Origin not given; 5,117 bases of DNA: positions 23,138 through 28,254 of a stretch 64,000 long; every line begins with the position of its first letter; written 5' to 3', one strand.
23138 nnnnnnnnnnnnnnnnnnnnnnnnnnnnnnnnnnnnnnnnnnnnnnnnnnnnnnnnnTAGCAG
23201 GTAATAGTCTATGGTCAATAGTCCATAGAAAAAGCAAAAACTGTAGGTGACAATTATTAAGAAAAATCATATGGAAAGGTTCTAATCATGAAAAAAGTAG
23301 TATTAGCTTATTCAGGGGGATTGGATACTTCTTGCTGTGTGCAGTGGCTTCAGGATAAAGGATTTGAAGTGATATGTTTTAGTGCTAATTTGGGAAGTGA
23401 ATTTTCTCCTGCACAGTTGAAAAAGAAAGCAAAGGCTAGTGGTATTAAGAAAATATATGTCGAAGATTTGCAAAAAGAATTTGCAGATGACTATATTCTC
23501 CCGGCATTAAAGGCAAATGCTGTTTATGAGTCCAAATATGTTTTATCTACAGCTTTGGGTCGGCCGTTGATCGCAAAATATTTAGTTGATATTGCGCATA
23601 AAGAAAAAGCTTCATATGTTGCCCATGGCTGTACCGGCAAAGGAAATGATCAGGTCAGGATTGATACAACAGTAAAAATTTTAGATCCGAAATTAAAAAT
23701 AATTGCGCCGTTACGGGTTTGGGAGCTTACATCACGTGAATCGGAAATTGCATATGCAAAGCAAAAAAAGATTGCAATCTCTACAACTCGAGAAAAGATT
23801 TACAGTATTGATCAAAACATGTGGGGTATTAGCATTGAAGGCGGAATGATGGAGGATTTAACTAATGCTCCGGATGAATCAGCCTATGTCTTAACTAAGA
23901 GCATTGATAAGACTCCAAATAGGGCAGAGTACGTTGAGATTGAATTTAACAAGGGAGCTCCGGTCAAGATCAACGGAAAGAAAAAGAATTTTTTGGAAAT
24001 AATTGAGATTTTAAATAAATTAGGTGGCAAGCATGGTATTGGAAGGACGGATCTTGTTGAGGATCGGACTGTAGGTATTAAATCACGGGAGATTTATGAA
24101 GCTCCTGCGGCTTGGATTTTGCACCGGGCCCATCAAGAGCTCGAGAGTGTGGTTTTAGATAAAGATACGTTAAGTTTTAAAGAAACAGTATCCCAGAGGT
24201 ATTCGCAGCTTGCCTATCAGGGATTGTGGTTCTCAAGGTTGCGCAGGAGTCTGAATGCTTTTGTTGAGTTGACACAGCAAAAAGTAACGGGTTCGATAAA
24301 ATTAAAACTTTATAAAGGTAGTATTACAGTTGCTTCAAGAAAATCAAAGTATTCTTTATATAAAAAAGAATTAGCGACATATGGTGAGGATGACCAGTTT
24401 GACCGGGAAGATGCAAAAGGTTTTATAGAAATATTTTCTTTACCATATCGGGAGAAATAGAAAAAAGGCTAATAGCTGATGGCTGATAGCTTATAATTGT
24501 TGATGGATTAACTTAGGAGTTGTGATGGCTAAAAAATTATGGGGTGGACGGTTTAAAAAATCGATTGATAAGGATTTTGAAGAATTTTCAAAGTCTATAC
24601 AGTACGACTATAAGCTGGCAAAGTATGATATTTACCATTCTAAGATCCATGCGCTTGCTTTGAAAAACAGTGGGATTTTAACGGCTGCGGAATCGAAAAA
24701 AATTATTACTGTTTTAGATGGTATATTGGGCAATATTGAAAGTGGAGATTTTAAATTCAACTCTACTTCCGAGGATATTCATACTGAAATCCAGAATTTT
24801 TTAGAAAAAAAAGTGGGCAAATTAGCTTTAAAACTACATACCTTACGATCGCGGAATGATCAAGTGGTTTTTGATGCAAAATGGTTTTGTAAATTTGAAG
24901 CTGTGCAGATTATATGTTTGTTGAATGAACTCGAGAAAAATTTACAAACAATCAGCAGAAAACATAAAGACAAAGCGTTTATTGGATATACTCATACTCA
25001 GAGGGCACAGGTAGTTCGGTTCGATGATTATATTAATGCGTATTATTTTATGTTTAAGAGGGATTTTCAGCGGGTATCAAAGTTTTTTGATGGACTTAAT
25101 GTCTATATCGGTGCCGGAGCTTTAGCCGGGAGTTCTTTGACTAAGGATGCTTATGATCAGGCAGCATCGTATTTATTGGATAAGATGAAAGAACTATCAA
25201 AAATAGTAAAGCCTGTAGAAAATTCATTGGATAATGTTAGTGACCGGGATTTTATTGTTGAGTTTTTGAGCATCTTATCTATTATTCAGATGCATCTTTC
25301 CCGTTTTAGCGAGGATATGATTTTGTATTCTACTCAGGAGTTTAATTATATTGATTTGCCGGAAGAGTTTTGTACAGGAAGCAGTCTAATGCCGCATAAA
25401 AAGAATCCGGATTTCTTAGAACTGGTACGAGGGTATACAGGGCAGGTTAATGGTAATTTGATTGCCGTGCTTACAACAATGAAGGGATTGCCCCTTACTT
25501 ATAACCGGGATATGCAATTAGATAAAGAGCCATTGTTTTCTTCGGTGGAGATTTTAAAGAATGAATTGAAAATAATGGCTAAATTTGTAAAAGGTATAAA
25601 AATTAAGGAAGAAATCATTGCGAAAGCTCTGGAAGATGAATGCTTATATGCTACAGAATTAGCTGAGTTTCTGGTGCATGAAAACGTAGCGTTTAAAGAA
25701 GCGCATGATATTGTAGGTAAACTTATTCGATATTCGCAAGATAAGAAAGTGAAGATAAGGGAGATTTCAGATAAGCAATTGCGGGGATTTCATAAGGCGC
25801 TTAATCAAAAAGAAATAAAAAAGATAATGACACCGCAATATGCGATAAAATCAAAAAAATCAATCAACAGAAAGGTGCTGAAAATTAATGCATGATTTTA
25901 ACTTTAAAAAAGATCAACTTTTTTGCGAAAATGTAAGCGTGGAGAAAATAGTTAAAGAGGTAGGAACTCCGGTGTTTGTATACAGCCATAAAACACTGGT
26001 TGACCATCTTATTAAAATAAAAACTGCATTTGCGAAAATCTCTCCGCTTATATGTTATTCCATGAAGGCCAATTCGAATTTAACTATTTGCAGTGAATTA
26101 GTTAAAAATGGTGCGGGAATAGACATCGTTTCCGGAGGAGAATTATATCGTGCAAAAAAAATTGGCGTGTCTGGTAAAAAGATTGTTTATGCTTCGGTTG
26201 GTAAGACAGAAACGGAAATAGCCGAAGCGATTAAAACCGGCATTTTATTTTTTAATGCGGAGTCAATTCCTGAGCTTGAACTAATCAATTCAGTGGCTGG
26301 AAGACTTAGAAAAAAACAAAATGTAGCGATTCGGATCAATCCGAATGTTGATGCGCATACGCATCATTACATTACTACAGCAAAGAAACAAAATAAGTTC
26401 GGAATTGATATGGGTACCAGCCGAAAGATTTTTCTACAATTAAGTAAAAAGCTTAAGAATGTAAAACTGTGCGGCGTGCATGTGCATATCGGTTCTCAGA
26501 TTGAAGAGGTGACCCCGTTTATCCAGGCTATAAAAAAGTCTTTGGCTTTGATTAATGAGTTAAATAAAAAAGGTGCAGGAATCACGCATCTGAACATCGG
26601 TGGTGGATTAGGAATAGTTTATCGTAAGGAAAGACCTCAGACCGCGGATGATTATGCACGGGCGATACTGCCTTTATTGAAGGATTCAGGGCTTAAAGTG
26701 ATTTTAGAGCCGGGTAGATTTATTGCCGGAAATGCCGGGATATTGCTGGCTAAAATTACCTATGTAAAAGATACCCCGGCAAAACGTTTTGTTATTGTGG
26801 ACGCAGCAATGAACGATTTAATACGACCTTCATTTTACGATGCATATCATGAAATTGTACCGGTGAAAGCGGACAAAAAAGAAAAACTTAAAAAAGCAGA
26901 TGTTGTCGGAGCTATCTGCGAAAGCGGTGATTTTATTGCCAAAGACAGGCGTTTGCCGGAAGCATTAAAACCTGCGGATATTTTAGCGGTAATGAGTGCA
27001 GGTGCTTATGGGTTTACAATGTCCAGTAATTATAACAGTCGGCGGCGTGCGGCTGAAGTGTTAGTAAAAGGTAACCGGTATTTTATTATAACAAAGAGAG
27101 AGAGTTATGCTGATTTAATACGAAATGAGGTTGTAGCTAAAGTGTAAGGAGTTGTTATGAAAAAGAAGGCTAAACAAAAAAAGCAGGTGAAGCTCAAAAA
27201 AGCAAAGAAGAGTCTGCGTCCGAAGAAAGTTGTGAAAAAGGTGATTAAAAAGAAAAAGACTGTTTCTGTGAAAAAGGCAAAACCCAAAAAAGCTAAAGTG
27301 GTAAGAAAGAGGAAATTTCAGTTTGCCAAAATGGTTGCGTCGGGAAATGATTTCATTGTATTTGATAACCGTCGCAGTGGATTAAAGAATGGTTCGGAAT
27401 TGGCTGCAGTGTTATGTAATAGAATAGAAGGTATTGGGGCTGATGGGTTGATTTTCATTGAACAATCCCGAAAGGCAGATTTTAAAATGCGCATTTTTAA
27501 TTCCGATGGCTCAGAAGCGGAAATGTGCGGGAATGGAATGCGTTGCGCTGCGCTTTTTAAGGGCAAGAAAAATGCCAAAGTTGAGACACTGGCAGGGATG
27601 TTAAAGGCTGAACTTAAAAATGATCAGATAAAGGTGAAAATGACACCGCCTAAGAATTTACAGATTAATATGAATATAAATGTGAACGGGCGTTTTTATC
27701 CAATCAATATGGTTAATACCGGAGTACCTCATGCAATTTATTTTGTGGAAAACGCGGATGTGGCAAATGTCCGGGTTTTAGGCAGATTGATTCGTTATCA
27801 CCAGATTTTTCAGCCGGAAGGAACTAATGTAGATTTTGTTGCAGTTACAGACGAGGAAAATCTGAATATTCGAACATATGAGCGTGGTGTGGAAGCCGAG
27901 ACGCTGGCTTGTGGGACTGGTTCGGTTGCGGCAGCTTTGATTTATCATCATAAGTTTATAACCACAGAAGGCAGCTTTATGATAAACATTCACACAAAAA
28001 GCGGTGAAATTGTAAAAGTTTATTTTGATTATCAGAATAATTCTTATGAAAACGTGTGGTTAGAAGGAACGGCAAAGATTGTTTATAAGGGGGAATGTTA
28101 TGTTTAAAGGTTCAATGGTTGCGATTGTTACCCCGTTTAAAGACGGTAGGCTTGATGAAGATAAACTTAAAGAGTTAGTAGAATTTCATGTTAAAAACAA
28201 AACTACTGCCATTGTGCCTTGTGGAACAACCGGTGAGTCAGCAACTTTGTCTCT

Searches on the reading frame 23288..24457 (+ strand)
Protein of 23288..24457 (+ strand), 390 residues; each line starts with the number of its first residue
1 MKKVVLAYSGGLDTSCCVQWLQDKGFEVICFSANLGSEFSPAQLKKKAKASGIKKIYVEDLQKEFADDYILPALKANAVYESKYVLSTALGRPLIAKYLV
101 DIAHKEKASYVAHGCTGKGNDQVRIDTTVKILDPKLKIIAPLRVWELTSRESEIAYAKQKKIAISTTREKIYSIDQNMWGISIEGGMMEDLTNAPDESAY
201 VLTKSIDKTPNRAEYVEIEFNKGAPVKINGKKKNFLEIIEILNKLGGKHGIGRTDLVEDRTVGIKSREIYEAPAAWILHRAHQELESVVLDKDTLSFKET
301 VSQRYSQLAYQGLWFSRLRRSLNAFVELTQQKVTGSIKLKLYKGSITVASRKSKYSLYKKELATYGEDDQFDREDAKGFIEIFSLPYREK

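Call 52: search_protein_families(library=pfam, proteins=[window:23288-24457:+], max_evalue=0.00001)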
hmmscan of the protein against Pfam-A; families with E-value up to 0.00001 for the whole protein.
window:23288-24457:+ (390 aa): 2 families
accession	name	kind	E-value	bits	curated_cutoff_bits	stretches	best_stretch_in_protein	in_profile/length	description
PF20979.2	Arginosuc_syn_C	-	1.8e-88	296.2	27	1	172-388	1-217/219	Arginosuccinate synthase C-terminal domain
PF00764.25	Arginosuc_synth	-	5.7e-62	209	27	1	3-162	1-161/162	Arginosuccinate synthase N-terminal HUP domain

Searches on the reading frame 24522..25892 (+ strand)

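Call 52: search_protein_families(library=pfam, proteins=[window:24522-25892:+], max_evalue=0.00001)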
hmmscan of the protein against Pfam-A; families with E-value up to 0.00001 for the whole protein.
window:24522-25892:+ (457 aa): 2 families
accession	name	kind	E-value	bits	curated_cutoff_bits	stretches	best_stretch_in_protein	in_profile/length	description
PF00206.25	Lyase_1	-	5.9e-57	193.9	27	1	9-311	1-312/312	Lyase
PF14698.11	ASL_C2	-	4.3e-16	59.6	27.3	1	376-442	3-68/69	Argininosuccinate lyase C-terminal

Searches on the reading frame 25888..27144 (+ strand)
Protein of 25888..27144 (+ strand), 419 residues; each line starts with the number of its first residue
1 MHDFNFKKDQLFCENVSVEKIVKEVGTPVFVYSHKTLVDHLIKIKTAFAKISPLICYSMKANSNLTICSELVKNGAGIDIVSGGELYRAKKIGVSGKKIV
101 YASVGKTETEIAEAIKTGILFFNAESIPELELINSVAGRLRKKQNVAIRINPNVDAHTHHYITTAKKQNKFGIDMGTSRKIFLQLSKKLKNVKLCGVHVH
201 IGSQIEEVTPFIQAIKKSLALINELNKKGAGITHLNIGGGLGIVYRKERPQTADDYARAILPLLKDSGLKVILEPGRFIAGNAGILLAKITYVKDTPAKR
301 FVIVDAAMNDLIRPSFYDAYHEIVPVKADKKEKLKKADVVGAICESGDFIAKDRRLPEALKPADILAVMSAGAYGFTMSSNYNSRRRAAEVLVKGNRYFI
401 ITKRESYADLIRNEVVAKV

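Call 52: search_protein_families(library=pfam, proteins=[window:25888-27144:+], max_evalue=0.00001)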
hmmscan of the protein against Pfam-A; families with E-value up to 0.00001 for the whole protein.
window:25888-27144:+ (419 aa): 2 families
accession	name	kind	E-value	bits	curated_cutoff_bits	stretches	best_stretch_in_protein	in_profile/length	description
PF02784.22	Orn_Arg_deC_N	-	1.5e-59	201.8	23.4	1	37-280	4-246/247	Pyridoxal-dependent decarboxylase, pyridoxal binding domain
PF00278.28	Orn_DAP_Arg_deC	-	6e-29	100.6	23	1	66-372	5-95/95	Pyridoxal-dependent decarboxylase, C-terminal sheet domain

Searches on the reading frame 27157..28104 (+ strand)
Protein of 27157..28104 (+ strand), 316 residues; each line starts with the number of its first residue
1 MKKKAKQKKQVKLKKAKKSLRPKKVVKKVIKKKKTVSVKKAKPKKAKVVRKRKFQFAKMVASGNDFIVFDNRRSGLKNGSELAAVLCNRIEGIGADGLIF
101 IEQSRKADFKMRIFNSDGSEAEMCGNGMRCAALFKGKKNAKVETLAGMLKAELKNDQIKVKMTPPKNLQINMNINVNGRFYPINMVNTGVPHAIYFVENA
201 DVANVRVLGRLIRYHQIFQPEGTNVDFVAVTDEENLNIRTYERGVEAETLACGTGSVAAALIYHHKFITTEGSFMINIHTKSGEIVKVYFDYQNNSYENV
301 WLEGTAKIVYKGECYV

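Call 52: search_protein_families(library=pfam, proteins=[window:27157-28104:+], max_evalue=0.00001)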
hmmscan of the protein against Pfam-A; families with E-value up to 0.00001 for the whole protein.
window:27157-28104:+ (316 aa): 1 family
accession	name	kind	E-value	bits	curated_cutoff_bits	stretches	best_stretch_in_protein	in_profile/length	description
PF01678.24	DAP_epimerase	-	1.5e-48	164.3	34.7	2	56-166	1-119/121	Diaminopimelate epimerase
